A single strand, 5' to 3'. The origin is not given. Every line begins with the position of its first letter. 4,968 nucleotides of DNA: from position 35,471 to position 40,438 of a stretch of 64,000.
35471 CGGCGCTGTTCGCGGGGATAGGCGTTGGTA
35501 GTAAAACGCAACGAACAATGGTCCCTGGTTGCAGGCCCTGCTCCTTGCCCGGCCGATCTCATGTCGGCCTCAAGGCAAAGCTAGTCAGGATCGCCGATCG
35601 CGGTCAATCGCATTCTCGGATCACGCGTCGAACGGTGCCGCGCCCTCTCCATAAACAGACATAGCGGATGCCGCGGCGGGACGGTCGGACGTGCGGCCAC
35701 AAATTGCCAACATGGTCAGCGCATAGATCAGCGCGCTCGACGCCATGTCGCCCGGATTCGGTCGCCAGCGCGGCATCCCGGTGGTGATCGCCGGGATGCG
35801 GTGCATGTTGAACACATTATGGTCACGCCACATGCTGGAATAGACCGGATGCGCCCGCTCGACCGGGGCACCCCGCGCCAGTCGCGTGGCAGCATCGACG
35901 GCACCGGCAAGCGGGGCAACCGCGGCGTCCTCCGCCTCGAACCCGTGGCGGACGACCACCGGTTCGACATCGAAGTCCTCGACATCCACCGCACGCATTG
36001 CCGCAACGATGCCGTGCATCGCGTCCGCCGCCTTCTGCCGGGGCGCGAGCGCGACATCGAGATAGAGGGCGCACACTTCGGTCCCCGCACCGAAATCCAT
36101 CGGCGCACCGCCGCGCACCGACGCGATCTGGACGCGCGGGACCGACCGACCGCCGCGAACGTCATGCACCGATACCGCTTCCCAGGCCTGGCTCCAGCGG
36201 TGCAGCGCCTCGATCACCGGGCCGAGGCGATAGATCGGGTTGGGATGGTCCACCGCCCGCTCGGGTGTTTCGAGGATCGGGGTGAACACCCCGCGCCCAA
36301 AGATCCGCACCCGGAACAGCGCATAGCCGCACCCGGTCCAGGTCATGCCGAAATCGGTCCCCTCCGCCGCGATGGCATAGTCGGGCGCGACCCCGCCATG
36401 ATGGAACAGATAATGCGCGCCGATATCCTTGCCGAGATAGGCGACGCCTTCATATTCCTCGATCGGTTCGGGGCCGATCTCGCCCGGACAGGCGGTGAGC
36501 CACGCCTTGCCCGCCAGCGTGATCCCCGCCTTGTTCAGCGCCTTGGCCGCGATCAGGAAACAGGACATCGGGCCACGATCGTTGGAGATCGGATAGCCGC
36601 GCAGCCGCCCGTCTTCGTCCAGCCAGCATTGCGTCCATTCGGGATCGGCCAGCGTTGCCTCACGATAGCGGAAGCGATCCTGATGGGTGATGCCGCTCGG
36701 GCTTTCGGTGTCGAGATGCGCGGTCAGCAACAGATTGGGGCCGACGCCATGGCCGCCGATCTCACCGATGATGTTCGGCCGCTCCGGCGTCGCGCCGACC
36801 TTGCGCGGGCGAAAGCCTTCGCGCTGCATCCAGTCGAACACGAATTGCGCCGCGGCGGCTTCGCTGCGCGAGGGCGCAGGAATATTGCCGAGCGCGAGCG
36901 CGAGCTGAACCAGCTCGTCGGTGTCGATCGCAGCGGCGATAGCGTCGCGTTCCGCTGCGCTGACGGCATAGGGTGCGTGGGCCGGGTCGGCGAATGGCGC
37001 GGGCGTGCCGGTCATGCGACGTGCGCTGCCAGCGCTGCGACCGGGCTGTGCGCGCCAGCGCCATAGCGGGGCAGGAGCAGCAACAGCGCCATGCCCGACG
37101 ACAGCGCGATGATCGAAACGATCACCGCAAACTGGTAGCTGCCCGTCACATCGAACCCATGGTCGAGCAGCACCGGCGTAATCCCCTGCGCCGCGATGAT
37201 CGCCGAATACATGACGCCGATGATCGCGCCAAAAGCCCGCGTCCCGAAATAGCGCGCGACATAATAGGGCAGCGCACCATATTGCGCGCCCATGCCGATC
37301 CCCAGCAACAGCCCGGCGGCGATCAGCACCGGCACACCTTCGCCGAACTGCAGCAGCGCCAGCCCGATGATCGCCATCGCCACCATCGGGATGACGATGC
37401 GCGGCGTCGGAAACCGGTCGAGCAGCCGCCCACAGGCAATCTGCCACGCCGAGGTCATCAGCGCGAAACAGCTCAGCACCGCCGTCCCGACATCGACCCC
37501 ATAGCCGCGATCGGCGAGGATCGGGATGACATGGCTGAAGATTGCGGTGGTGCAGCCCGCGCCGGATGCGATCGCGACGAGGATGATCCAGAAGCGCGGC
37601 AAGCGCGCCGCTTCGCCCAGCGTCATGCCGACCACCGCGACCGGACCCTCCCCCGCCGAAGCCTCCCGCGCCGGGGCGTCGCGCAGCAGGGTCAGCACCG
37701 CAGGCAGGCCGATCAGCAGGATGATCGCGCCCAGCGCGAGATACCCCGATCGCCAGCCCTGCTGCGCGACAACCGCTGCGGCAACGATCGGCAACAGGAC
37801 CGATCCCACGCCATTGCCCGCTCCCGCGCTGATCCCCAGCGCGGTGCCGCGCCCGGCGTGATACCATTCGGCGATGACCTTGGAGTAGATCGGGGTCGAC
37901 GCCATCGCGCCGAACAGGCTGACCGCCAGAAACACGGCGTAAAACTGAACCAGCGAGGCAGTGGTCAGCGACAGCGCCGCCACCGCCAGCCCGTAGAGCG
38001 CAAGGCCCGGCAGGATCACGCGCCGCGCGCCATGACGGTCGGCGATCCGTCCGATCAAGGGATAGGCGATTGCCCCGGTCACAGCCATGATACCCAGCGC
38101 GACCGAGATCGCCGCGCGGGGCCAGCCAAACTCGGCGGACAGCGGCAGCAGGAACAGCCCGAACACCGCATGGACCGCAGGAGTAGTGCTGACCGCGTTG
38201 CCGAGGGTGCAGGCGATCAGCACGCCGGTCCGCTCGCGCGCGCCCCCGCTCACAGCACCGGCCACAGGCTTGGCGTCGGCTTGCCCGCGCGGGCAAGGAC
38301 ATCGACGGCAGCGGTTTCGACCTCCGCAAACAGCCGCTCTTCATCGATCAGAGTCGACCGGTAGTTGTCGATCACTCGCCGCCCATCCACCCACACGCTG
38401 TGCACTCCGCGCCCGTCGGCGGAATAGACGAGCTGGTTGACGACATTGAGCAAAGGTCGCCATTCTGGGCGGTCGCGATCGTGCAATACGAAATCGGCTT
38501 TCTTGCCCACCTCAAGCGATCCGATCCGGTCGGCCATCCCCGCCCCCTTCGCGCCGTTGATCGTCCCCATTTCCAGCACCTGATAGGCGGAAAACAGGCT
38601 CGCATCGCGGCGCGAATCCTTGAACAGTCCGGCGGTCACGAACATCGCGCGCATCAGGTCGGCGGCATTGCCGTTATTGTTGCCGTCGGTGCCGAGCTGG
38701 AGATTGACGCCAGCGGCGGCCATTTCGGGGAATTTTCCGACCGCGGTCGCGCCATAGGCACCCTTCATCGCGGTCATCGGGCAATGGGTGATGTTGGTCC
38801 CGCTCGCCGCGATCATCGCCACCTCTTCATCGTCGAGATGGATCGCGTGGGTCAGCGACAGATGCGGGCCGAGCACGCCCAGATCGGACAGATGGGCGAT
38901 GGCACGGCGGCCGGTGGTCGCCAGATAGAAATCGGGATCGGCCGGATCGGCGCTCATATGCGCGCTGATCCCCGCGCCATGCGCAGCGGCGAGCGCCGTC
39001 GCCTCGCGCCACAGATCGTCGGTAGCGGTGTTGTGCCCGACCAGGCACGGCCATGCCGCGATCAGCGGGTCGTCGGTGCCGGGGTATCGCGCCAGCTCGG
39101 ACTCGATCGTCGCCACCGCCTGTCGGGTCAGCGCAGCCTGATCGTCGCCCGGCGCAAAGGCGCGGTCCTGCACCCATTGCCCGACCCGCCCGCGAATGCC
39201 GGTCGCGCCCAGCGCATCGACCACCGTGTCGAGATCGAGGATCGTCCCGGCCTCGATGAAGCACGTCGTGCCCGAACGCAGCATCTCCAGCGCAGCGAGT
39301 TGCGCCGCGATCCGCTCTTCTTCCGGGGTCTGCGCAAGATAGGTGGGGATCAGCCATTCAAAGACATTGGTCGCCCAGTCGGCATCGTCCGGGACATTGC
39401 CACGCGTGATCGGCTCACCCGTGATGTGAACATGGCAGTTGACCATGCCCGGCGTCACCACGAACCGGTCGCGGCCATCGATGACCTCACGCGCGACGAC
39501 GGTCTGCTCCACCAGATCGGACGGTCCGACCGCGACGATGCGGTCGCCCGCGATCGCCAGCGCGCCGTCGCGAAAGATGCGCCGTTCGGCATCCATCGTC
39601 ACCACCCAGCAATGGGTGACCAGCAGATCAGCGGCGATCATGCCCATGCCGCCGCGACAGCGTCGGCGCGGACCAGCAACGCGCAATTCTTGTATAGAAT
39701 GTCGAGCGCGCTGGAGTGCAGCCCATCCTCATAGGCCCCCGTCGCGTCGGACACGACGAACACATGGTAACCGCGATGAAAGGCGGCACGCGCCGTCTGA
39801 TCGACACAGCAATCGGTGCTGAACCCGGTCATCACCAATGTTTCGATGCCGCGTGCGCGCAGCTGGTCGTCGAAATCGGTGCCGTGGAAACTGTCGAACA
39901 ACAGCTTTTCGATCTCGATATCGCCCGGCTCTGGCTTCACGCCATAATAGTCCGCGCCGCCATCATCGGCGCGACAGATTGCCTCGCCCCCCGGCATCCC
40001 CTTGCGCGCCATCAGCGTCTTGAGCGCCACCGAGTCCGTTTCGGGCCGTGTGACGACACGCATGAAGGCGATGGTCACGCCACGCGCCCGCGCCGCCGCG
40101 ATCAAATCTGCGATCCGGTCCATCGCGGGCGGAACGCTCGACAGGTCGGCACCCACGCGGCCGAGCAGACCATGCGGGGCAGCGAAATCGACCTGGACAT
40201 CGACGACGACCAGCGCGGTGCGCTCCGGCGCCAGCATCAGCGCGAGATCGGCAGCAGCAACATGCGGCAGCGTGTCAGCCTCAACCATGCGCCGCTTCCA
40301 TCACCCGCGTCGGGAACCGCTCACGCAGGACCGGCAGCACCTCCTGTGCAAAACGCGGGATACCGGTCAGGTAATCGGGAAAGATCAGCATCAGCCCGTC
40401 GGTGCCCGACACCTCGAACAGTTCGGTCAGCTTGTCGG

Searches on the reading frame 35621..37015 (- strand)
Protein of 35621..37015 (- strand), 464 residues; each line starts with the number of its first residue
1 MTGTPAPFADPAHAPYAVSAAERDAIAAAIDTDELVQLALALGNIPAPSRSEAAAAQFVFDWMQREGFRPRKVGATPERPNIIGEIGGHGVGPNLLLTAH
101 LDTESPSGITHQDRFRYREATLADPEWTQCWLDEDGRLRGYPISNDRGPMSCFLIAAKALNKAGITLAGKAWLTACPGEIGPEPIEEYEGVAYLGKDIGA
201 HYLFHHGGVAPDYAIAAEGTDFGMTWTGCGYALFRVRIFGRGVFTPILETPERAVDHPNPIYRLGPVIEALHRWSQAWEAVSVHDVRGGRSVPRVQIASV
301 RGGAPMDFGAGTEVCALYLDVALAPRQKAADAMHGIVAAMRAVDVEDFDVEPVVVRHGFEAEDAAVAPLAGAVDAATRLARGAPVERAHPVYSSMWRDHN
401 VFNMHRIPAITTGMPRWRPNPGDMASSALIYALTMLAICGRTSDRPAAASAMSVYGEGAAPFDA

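Call 7: search_protein_families(library=pfam, proteins=[window:35621-36970:-], max_evalue=0.001)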
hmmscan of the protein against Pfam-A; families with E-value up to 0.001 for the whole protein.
window:35621-36970:- (449 aa): 0 families

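Call 11: search_protein_families(library=pfam, proteins=[window:35621-37015:-], max_evalue=0.01)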
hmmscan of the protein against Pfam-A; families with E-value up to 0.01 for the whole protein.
window:35621-37015:- (464 aa): 0 families

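Call 33: search_protein_families(library=ncbifam, proteins=[window:35621-37015:-], max_evalue=0.00001)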
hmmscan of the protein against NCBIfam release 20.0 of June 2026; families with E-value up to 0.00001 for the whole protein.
window:35621-37015:- (464 aa): 5 families
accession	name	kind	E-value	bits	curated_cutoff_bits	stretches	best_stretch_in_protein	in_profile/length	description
NF009555.0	PRK13004.1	equivalog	9.5e-09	34.6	321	1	32-297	14-240/399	YgeY family selenium metabolism-linked hydrolase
TIGR01910.1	DapE-ArgE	subfamily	6e-07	29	217.6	0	135-355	95-292/373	ArgE/DapE family deacylase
NF005306.0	PRK06837.1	subfamily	1.1e-06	27.8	376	0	134-413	127-389/427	ArgE/DapE family deacylase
TIGR03526.1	selenium_YgeY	hypoth_equivalog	3.3e-06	26.2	321.5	1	32-334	12-271/395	YgeY family selenium metabolism-linked hydrolase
NF006399.0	PRK08651.1-2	equivalog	5.7e-06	25.6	381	0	33-103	4-77/405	succinyl-diaminopimelate desuccinylase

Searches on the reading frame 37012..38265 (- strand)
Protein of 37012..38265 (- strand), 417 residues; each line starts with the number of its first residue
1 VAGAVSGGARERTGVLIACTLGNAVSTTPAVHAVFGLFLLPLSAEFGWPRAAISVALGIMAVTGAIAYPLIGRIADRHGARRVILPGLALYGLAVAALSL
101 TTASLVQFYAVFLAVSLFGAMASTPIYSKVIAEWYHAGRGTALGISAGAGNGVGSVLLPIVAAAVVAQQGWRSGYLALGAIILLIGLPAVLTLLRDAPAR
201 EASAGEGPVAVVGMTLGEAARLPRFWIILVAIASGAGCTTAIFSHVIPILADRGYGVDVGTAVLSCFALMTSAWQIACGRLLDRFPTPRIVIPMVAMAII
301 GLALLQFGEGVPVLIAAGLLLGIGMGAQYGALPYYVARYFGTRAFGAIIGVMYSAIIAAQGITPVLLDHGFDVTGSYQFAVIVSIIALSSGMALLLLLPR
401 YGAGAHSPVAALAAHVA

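Call 11: search_protein_families(library=pfam, proteins=[window:37012-38265:-], max_evalue=0.01)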
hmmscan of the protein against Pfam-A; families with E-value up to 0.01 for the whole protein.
window:37012-38265:- (417 aa): 1 family
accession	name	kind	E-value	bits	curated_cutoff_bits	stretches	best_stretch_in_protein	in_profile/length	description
PF07690.21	MFS_1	-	3.1e-47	161.6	33.4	2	34-356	14-339/347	Major Facilitator Superfamily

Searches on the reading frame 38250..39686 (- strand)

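Call 7: search_protein_families(library=pfam, proteins=[window:38250-39686:-], max_evalue=0.001)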
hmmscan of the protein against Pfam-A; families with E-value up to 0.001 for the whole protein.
window:38250-39686:- (478 aa): 3 families
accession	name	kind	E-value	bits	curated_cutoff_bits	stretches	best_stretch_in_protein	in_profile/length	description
PF01979.26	Amidohydro_1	-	2.2e-42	146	25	1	76-438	1-345/345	Amidohydrolase family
PF07969.17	Amidohydro_3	-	5.4e-13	49.7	29.7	1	120-438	153-471/472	Amidohydrolase family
PF22039.1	HUTI_composite_bact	-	0.00045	20.2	25.5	1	41-57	1-17/26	Imidazolonepropionase-like composite domain, bacteria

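Call 33: search_protein_families(library=ncbifam, proteins=[window:38250-39686:-], max_evalue=0.00001)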
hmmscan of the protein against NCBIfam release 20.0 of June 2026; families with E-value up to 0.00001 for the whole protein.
window:38250-39686:- (478 aa): 32 families (the best 25 are shown)
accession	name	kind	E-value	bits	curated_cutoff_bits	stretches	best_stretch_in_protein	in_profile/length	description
NF005557.0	PRK07228.1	equivalog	1.8e-77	260.9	522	1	21-468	3-442/445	5'-deoxyadenosine deaminase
NF006549.0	PRK09045.1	equivalog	3.6e-71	240.1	540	1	17-457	6-433/444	TRZ/ATZ family hydrolase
NF004701.0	PRK06038.1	equivalog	4.5e-61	206.9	609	1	18-467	3-430/432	N-ethylammeline chlorohydrolase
NF006056.0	PRK08204.1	subfamily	1.3e-55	189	391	1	21-470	5-447/449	hypothetical protein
NF006055.0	PRK08203.1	equivalog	8.7e-55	186.1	532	1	21-466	7-453/455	8-oxoguanine deaminase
NF006252.0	PRK08393.1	equivalog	2.5e-47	161.9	617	1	43-460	23-420/424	N-ethylammeline chlorohydrolase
NF004995.0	PRK06380.1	subfamily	5.4e-46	157.4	567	1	21-448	3-408/418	metal-dependent hydrolase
NF005211.0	PRK06687.1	equivalog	6.2e-45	153.7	703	1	24-441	5-411/419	TRZ/ATZ family protein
NF005540.0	PRK07203.1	equivalog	1.5e-38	132.6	444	1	21-466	2-441/444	putative aminohydrolase SsnA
NF012037.0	PRK15493.1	equivalog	2.5e-38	132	779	1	27-456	9-426/435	bifunctional S-methyl-5'-thioadenosine deaminase/S-adenosylhomocysteine deaminase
TIGR03314.1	Se_ssnA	subfamily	3.5e-38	131.6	455.5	1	21-464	1-438/441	putative selenium metabolism protein SsnA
NF009059.0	PRK12393.1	equivalog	9.8e-38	130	543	1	42-465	30-457/460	amidohydrolase family protein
NF004801.0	PRK06151.1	subfamily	7.2e-35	120.8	416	1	23-460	6-459/491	chlorohydrolase family protein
NF006681.0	PRK09229.1-2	equivalog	2.8e-33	115.4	362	1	230-449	221-435/451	formimidoylglutamate deiminase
TIGR02022.1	hutF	equivalog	9.3e-29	100.4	413.05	1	233-454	224-447/455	formimidoylglutamate deiminase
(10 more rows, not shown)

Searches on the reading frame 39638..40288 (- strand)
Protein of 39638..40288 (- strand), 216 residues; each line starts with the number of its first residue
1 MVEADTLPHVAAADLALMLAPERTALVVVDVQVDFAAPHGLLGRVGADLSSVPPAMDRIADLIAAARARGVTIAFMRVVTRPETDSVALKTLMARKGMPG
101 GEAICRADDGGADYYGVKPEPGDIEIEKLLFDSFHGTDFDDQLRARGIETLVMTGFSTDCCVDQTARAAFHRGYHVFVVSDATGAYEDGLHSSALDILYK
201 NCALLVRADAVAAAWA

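Call 11: search_protein_families(library=pfam, proteins=[window:39638-40288:-], max_evalue=0.01)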
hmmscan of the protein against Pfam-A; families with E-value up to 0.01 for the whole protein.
window:39638-40288:- (216 aa): 2 families
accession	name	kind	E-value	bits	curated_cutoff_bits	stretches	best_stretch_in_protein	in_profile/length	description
PF00857.26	Isochorismatase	-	5.7e-39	134.4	27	1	24-207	1-172/175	Isochorismatase domain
PF21806.3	DUF6879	-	0.0049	16.8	23.9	1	50-105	42-97/167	Family of unknown function (DUF6879)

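Call 33: search_protein_families(library=ncbifam, proteins=[window:39638-40288:-], max_evalue=0.00001)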
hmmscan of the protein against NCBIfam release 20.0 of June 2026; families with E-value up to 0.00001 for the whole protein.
window:39638-40288:- (216 aa): 5 families
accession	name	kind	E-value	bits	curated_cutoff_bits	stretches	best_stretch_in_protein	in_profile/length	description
NF050097.1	BiurAmidohydBiuH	equivalog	9.7e-30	103.7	370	1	19-202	14-205/221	biuret amidohydrolase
TIGR03614.1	RutB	equivalog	1.2e-27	97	377.95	1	13-184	5-187/226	pyrimidine utilization protein B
NF008517.0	PRK11440.1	equivalog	5.5e-21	75.3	195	1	17-211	2-184/188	hydrolase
NF041461.1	C_hydro_YcaC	equivalog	3.4e-10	39.7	310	1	134-212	88-166/201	isochorismate family cysteine hydrolase YcaC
NF008623.0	PRK11609.1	equivalog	6.7e-09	35.9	174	1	136-183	131-178/213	bifunctional nicotinamidase/pyrazinamidase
